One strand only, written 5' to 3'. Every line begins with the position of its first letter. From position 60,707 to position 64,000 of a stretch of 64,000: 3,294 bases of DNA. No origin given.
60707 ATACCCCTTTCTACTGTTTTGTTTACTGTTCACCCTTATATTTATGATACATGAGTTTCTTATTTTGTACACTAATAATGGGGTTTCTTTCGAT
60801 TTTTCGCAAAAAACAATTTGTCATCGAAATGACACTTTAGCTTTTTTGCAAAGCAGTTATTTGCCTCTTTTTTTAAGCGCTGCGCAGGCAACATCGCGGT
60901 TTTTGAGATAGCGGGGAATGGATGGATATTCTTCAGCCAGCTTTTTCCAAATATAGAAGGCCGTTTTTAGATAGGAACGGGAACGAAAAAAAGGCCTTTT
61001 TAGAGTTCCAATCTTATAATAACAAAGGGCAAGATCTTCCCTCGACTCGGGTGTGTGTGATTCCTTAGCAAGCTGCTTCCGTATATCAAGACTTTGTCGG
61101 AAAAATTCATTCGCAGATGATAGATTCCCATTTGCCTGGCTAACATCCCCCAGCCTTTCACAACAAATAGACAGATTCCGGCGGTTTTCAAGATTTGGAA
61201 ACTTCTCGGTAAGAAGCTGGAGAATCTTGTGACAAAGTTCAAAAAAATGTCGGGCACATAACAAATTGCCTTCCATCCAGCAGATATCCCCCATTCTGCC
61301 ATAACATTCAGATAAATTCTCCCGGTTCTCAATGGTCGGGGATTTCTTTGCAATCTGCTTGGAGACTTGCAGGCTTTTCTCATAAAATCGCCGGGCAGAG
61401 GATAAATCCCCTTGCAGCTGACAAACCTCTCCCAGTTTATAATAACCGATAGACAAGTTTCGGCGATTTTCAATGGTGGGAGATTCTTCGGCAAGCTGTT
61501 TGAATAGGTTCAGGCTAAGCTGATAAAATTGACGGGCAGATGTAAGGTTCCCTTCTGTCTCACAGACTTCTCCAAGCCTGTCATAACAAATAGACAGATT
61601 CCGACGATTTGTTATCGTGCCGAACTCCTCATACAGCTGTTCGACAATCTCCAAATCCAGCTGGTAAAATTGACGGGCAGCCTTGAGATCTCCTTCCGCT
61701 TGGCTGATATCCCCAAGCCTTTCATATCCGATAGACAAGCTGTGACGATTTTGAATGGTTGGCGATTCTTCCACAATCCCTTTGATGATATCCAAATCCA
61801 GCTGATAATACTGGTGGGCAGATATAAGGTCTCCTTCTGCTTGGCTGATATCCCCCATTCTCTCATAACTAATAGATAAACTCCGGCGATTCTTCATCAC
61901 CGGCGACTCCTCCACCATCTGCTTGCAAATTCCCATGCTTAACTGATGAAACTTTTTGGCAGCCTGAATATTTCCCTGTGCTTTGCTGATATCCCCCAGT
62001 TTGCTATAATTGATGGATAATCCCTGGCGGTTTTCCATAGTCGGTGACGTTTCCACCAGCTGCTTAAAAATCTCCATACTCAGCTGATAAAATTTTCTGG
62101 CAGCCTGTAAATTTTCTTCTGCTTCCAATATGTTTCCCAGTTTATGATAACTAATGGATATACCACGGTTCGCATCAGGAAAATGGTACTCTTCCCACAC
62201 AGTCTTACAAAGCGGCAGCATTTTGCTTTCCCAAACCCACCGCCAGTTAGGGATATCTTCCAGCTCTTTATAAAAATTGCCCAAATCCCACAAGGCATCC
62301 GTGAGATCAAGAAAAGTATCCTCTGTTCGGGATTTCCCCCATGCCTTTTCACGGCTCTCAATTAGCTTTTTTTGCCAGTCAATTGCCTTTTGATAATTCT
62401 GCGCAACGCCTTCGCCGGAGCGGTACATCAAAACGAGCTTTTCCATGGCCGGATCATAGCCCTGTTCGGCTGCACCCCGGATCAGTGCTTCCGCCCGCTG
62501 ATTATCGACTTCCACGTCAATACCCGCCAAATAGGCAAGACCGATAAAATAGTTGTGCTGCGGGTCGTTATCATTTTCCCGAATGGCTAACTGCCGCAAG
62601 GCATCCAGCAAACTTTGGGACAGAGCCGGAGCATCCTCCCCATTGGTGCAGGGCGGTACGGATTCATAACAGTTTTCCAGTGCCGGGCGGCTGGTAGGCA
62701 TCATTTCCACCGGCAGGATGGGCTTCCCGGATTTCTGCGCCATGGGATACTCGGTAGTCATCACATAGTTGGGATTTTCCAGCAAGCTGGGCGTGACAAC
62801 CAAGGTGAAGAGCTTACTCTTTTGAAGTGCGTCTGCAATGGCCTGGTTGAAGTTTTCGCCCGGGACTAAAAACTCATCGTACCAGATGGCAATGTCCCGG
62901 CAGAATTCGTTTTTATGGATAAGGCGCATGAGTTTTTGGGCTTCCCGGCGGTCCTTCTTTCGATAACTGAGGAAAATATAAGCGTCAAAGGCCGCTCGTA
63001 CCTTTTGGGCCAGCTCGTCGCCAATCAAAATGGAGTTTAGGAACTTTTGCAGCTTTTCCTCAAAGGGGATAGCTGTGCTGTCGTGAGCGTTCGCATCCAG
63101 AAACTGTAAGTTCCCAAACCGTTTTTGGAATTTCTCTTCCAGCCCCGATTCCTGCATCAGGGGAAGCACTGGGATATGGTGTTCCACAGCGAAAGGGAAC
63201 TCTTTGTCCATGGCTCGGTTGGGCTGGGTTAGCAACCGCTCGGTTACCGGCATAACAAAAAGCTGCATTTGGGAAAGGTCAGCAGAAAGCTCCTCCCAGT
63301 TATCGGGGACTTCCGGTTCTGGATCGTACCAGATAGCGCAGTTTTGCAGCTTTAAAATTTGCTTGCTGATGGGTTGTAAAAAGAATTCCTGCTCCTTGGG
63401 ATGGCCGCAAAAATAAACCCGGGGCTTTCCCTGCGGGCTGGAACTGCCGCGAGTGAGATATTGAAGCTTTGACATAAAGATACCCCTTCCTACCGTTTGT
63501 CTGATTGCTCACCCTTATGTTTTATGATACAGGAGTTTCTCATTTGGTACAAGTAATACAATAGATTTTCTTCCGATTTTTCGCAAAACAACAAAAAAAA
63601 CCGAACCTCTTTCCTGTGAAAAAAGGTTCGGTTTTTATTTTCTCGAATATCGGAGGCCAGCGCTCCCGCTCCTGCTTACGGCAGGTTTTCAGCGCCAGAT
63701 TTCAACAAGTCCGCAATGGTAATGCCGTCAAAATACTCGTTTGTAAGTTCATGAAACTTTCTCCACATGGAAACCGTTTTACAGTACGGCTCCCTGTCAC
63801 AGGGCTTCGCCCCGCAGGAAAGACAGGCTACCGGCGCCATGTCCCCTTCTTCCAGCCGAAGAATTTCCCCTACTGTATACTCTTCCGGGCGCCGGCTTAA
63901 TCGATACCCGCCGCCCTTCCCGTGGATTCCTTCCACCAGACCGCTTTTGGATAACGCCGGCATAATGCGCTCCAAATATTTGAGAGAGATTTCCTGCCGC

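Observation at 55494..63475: Three tandem genes encoding TIR-TIR-SEL1-TPR proteins: a candidate undescribed single-polypeptide effector/sensor family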

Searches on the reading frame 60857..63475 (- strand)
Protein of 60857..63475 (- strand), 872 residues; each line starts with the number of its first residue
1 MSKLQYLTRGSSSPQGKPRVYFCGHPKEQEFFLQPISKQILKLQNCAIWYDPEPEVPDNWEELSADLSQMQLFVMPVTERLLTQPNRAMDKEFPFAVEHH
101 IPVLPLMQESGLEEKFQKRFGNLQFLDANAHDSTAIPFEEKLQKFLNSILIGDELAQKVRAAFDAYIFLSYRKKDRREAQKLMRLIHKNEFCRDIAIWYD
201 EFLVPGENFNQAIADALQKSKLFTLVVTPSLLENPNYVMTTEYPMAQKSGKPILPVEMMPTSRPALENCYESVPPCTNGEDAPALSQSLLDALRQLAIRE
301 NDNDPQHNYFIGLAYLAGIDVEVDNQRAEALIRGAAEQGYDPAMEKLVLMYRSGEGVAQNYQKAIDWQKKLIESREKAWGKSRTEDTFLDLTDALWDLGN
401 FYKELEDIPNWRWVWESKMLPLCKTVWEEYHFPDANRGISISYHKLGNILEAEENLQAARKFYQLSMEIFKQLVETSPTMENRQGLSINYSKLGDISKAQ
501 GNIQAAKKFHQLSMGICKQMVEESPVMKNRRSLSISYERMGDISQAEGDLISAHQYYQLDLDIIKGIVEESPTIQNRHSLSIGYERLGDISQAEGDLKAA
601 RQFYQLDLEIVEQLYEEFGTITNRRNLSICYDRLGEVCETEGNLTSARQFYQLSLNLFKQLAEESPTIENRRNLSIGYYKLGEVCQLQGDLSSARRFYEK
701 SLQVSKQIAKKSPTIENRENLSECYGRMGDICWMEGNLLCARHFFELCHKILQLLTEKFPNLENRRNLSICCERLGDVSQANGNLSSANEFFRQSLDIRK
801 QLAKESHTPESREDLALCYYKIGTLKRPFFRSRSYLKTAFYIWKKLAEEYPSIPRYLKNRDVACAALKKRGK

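Call 3: search_protein_families(library=pfam, proteins=[window:60857-63475:-], max_evalue=0.1)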
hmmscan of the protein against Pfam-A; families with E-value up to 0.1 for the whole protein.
window:60857-63475:- (872 aa): 14 families
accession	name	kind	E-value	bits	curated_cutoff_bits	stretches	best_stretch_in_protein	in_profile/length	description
PF13424.12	TPR_12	-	2e-32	111.7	30.1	5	633-706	8-76/77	Tetratricopeptide repeat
PF13374.12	TPR_10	-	1.6e-16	60.2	27.5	1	772-807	5-40/42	Tetratricopeptide repeat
PF07719.23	TPR_2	-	5.1e-16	57.8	27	1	677-705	3-31/34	Tetratricopeptide repeat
PF13181.12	TPR_8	-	1.2e-13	50.5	25.7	0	678-706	4-32/34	Tetratricopeptide repeat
PF13676.11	TIR_2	-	3.4e-13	50.6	28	1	167-265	1-99/122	TIR domain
PF17874.7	TPR_MalT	-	3.5e-10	40.1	45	2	679-808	44-160/336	MalT-like TPR region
PF04212.24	MIT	-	4.4e-07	30.3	30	0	638-673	14-48/66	MIT (microtubule interacting and transport) domain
PF13428.12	TPR_14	-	5.7e-06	26.9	23.5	0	678-704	4-30/44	Tetratricopeptide repeat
PF08238.18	Sel1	-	1.5e-05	25.8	30.7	0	309-340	5-36/36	Sel1 repeat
PF10516.15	SHNi-TPR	-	1.5e-05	24.8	21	0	773-802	5-34/38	SHNi-TPR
PF13176.12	TPR_7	-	5.7e-05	23.3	27.9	0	679-707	3-31/36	Tetratricopeptide repeat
PF09976.15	TPR_21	-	0.00021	21.5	25.5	0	585-609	150-174/193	Tetratricopeptide repeat-like domain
PF00515.34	TPR_1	-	0.0005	20.2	27.8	1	677-704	3-30/34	Tetratricopeptide repeat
PF25792.1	BREX_BrxC_helical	-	0.05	14.3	27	0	448-479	87-118/123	BREX ATP-binding protein BrxC alpha helical domain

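Call 4: search_protein_families(library=padloc, proteins=[window:60857-63475:-], max_evalue=0.1)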
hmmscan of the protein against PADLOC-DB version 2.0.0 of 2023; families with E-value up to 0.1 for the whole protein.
window:60857-63475:- (872 aa): 5 families
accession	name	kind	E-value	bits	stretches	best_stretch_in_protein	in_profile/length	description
PDLC01169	TPR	-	1.5e-19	68.4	5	613-713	94-187/252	TPR repeats containing protein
PDLC05012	PDC-S39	-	1.3e-09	35.4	1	609-712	200-305/615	-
PDLC02012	SAVED5--SAVED_TIR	-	0.0003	18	1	166-234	15-80/404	-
PDLC00420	ThsB1|ThsB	-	0.00052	17.3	1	166-242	3-78/319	TIR-like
PDLC00424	ThsB1|ThsB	-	0.042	11.6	1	167-233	104-168/234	TIR-like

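Call 5: search_protein_families(library=ncbifam, proteins=[window:60857-63475:-], max_evalue=0.1)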
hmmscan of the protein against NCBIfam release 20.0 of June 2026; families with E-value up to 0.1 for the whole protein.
window:60857-63475:- (872 aa): 8 families
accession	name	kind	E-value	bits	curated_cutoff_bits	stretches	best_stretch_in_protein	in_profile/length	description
NF053520.1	HK_Porph_FimS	equivalog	2.9e-17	62.2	600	3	654-710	143-199/618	sensor histidine kinase FimS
NF002725.1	PRK02603.1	equivalog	1.6e-10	41.2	143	1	525-660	27-145/173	photosystem I assembly protein Ycf3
NF041717.1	HaaA_phane_TPR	equivalog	1.4e-09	36.7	1125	1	681-803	718-866/882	cyclophane-containing RiPP biosynthesis TPR protein HaaT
NF052312.1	T9SS_PorW_SprE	equivalog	1.6e-07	30.4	250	1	668-766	283-372/716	type IX secretion system periplasmic lipoprotein PorW/SprE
NF040586.1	FxSxx_TPR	equivalog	2.8e-06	26.1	300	1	586-823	433-654/830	FxSxx-COOH system tetratricopeptide repeat protein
NF038194.1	AlgK_TPR_lipo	equivalog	0.02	13.5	700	1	301-364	329-392/448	alginate biosynthesis TPR repeat lipoprotein AlgK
NF047621.1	FlgprotMotXVib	equivalog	0.038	13.5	330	1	303-368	70-135/211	flagellar protein MotX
NF058526.1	Thoeris_type3_ThcB4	equivalog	0.04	12.8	220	0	96-233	72-194/375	Thoeris type III anti-phage system protein ThcB4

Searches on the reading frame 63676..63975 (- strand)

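Call 60: search_protein_families(library=pfam, proteins=[window:63676-63975:-], max_evalue=0.00001)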
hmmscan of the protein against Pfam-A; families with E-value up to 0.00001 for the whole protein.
window:63676-63975:- (99 aa): 1 family
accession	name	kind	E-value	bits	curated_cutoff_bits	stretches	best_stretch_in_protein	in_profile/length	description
PF02082.26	Rrf2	-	2e-21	77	30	1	2-92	41-131/132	Iron-dependent Transcriptional regulator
